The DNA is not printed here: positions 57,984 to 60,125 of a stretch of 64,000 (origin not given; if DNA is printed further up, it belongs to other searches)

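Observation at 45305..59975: Nearly gap-free 14.7-kb array joining cusCBA, an unknown gene, the N-ATPase operon and a YHS-glucan phosphorylase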

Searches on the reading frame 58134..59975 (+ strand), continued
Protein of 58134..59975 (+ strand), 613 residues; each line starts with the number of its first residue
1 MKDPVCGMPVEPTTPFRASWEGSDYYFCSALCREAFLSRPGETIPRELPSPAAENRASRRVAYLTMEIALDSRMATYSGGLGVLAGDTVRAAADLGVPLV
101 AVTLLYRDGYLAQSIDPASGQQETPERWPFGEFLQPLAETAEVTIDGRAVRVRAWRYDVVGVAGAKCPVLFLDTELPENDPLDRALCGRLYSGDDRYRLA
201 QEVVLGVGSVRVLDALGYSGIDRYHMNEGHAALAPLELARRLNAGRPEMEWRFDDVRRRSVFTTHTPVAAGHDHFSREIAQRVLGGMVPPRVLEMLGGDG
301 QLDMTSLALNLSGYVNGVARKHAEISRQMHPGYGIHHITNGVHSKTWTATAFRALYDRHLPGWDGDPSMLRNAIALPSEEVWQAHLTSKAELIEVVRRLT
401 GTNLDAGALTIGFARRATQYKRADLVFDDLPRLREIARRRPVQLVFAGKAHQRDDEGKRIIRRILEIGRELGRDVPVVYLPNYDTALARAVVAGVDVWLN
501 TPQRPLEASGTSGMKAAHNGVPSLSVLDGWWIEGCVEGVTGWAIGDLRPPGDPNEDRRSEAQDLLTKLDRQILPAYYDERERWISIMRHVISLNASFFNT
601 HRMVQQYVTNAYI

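Call 18: find_encoding_contigs(protein=P0005, flank=10000, max_places=3)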
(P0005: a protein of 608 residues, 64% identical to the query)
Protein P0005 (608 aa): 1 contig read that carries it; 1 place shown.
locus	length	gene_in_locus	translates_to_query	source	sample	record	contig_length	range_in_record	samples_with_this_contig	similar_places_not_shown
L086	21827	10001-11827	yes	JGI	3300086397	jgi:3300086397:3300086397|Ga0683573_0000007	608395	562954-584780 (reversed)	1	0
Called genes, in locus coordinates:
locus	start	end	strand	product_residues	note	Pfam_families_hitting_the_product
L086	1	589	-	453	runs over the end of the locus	PF00501:AMP-binding (faint)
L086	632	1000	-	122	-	-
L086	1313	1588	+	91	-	PF02583:Trns_repr_metal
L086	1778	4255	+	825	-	PF00690:Cation_ATPase_N, PF00122:E1-E2_ATPase, PF00702:Hydrolase, PF13246:Cation_ATPase, PF12710:HAD (weak), PF00689:Cation_ATPase_C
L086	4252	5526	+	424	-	PF02321:OEP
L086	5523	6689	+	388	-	PF25919:BSH_CusB, PF25973:BSH_CzcB, PF25869:3HB_CusB (faint), PF25944:Beta-barrel_RND (weak), PF25954:Beta-barrel_RND_2, PF25975:CzcB_C, PF25989:YknX_C (weak)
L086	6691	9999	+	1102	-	PF00873:ACR_tran, PF03176:MMPL (weak)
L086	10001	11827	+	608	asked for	PF04945:YHS, PF00343:Phosphorylase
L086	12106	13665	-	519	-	-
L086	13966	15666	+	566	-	PF00672:HAMP, PF00512:HisKA, PF02518:HATPase_c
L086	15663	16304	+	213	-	PF00072:Response_reg, PF02954:HTH_8 (weak)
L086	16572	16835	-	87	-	-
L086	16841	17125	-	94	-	-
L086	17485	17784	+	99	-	-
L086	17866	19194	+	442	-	PF02321:OEP (weak)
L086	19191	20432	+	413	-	PF25919:BSH_CusB (weak), PF25973:BSH_CzcB, PF25954:Beta-barrel_RND_2, PF25967:RND-MFP_C, PF25975:CzcB_C, PF25989:YknX_C (weak)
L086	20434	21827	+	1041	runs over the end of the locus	PF00873:ACR_tran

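Call 20: find_related_loci(query=window:58134-59975:+, collection=metagenome_contigs, flank=10000)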
Query window:58134-59975:+ (613 aa) in metagenome_contigs; peptide patterns used: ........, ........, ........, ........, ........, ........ (x = any residue, [..] = any of these).
600 stretches matched a pattern (row limit reached: there are more); 542 encode a relative of the query (tblastn E <= 1e-3); the best 80 are kept; 80 distinct loci.
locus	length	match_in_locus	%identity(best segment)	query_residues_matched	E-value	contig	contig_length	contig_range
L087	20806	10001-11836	58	1-613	0e+0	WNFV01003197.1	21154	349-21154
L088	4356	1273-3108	58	1-613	0e+0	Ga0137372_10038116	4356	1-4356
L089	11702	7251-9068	52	2-612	0e+0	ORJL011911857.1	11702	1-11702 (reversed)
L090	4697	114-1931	51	2-612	0e+0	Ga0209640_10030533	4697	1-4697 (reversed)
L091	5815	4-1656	55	57-613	0e+0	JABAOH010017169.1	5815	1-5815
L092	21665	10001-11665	53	56-613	0e+0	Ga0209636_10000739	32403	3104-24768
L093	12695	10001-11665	53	56-613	0e+0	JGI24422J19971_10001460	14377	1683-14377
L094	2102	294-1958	54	56-613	0e+0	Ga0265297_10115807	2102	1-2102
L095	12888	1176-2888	52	42-613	0e+0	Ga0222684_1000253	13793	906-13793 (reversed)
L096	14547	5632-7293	53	56-612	0e+0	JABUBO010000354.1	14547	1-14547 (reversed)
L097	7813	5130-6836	52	33-613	0e+0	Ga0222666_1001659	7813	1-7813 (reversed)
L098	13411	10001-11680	55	58-613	0e+0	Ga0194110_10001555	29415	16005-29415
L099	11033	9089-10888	50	27-613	0e+0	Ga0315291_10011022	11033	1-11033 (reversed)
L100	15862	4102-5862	50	2-613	0e+0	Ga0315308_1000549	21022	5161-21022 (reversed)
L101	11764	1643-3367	53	43-613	0e+0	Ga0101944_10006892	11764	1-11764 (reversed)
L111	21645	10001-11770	52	29-613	0e+0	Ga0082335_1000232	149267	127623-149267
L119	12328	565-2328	49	1-613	0e+0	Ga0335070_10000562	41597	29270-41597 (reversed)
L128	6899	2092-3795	53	48-613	0e+0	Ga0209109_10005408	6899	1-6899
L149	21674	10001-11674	53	55-613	0e+0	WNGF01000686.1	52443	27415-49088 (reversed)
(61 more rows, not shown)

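Call 23: search_protein_families(library=pfam, proteins=[L149:4574-5638:+, L149:5642-6373:+, L149:6720-7127:+, L149:7176-7646:+, L149:7779-8228:+, L149:8276-9028:+, L149:8958-9887:+, L149:11790-12995:+, L149:12992-16483:+, L149:16665-18341:+], max_evalue=0.01)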
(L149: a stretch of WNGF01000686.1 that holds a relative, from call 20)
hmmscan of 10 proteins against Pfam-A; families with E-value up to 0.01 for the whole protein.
L149:4574-5638:+ (354 aa): 9 families
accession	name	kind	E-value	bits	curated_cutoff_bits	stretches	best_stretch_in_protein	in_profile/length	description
PF00989.32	PAS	-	1.2e-20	74.1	22.6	1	21-133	2-113/113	PAS fold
PF13426.13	PAS_9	-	2.5e-17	63.5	27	1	31-135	2-103/103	PAS domain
PF02518.31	HATPase_c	-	1e-13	52.1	26.4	1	257-345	3-109/111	Histidine kinase-, DNA gyrase B-, and HSP90-like ATPase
PF07730.19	HisKA_3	-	1.6e-12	48.2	24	1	150-213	1-64/68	Histidine kinase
PF08448.16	PAS_4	-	2.7e-08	34.4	23.1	1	26-138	1-110/110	PAS fold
PF13188.13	PAS_8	-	3.6e-08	33.5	21.8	1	20-70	1-48/65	PAS domain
PF24820.1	Diguanyl_cycl_sensor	-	1.5e-05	25.3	28.1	1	26-128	2-105/109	Diguanylate cyclase-like sensor domain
PF13581.12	HATPase_c_2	-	3.9e-05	24.1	27.4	1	263-308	35-85/127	Histidine kinase-like ATPase domain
PF08447.18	PAS_3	-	0.00041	21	25.6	1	44-108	3-65/89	PAS fold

L149:5642-6373:+ (243 aa): 6 families
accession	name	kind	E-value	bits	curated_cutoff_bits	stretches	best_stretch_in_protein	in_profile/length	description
PF00072.30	Response_reg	-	1.4e-25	90.1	30.2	1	29-141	1-111/111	Response regulator receiver domain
PF00196.25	GerE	-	1.2e-15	57.3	23.5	1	176-230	2-56/57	Bacterial regulatory proteins, luxR family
PF08281.18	Sigma70_r4_2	-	1.8e-06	27.9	25.7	1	175-219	9-54/54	Sigma-70, region 4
PF13384.12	HTH_23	-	0.00049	20.3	24.6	1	180-209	6-35/50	Homeodomain-like domain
PF04545.22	Sigma70_r4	-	0.0041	17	24.1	1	176-208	4-37/50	Sigma-70, region 4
PF01497.23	Peripla_BP_2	-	0.0082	16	27.5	0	65-110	51-90/235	Periplasmic binding protein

L149:6720-7127:+ (135 aa): 1 family
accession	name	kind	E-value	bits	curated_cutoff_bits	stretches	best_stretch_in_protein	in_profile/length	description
PF00072.30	Response_reg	-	1.7e-21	76.9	30.2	1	5-116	1-110/111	Response regulator receiver domain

L149:7176-7646:+ (156 aa): 1 family
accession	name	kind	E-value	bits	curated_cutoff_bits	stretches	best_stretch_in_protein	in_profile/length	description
PF10601.15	zf-LITAF-like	-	0.0035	17.9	23.8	0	73-88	6-21/70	LITAF-like zinc ribbon domain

L149:7779-8228:+ (149 aa): 0 families

L149:8276-9028:+ (250 aa): 2 families
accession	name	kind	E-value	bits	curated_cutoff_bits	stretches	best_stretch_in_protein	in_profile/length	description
PF00306.32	ATP-synt_ab_C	-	1.3e-30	106.8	27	1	106-199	1-94/126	ATP synthase alpha/beta chain, C terminal domain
PF00006.31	ATP-synt_ab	-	2.4e-16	60.5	29.5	1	44-99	158-213/213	ATP synthase alpha/beta family, nucleotide-binding domain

L149:8958-9887:+ (309 aa): 1 family
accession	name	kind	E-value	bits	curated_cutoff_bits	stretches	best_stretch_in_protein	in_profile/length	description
PF00231.24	ATP-synt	-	1e-53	183.3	39.9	1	15-301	2-285/285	ATP synthase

L149:11790-12995:+ (401 aa): 4 families
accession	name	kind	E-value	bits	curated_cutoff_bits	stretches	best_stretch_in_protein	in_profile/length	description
PF16576.10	HlyD_D23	-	9.7e-27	94.1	30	1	114-320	9-214/214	Barrel-sandwich domain of CusB or HlyD membrane-fusion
PF13437.12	HlyD_3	-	9.1e-18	65.4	22.2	1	218-312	1-101/106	HlyD family secretion protein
PF00364.28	Biotin_lipoyl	-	3.8e-09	36.7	22.1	1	101-153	20-73/73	Biotin-requiring enzyme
PF13533.13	Biotin_lipoyl_2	-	1.8e-08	34.4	29.8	1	125-154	3-32/32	Biotin-lipoyl like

L149:12992-16483:+ (1163 aa): 2 families
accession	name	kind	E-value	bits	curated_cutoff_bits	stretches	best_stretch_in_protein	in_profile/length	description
PF00873.25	ACR_tran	-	5e-153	511.6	28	1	18-1110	2-1019/1021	AcrB/AcrD/AcrF family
PF02355.23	SecD_SecF_C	-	0.00012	22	20.5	1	352-479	29-154/189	Protein export membrane protein SecD/SecF, C-terminal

L149:16665-18341:+ (558 aa): 1 family
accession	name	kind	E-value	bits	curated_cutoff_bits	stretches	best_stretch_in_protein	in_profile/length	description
PF02163.28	Peptidase_M50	-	5.5e-24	85.2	27.2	1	309-490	3-217/221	Peptidase family M50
